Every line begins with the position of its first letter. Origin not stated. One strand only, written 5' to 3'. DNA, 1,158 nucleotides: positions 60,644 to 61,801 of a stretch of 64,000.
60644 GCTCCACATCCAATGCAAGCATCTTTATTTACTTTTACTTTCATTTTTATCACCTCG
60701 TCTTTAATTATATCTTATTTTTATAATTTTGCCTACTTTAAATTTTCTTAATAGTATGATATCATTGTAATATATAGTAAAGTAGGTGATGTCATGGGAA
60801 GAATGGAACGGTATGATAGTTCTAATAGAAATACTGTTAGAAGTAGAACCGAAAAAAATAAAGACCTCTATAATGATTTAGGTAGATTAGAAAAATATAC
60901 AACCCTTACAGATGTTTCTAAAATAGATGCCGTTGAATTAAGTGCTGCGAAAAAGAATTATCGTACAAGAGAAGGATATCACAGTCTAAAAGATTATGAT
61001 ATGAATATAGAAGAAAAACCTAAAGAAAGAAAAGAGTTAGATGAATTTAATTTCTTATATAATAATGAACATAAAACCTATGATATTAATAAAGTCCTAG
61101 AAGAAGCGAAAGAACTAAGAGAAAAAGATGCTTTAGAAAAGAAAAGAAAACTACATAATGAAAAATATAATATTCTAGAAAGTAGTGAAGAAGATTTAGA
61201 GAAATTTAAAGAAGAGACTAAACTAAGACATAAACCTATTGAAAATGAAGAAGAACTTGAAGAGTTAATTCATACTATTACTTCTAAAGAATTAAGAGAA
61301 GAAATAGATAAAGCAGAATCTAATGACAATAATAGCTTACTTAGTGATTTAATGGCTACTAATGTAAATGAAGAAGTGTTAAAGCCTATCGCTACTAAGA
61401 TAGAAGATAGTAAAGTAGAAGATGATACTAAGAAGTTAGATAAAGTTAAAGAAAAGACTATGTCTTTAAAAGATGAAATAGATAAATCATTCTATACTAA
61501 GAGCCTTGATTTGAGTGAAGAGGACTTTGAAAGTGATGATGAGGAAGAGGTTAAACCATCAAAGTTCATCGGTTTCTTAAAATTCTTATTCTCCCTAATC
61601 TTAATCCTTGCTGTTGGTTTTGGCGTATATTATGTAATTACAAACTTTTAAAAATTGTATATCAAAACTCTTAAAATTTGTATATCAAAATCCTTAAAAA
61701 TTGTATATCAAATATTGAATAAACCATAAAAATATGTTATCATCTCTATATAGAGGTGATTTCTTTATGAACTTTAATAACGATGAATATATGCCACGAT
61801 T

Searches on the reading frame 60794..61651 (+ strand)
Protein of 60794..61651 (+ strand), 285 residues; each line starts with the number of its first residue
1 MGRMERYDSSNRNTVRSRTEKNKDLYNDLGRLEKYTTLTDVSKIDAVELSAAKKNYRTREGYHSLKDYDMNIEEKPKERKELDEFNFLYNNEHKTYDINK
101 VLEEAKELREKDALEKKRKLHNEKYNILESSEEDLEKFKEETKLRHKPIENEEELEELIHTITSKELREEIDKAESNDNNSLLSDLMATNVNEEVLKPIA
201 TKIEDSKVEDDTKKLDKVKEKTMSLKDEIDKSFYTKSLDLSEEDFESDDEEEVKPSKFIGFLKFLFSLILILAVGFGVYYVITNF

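Call 102: search_protein_families(library=ncbifam, max_evalue=1, proteins=[window:60794-61651:+])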
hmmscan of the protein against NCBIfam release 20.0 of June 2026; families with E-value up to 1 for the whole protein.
window:60794-61651:+ (285 aa): 1 family
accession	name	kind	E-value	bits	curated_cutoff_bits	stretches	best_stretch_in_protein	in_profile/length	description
TIGR02526.1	eut_PduT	equivalog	0.016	14.9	250.3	1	163-213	49-99/182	ethanolamine utilization microcompartment shell protein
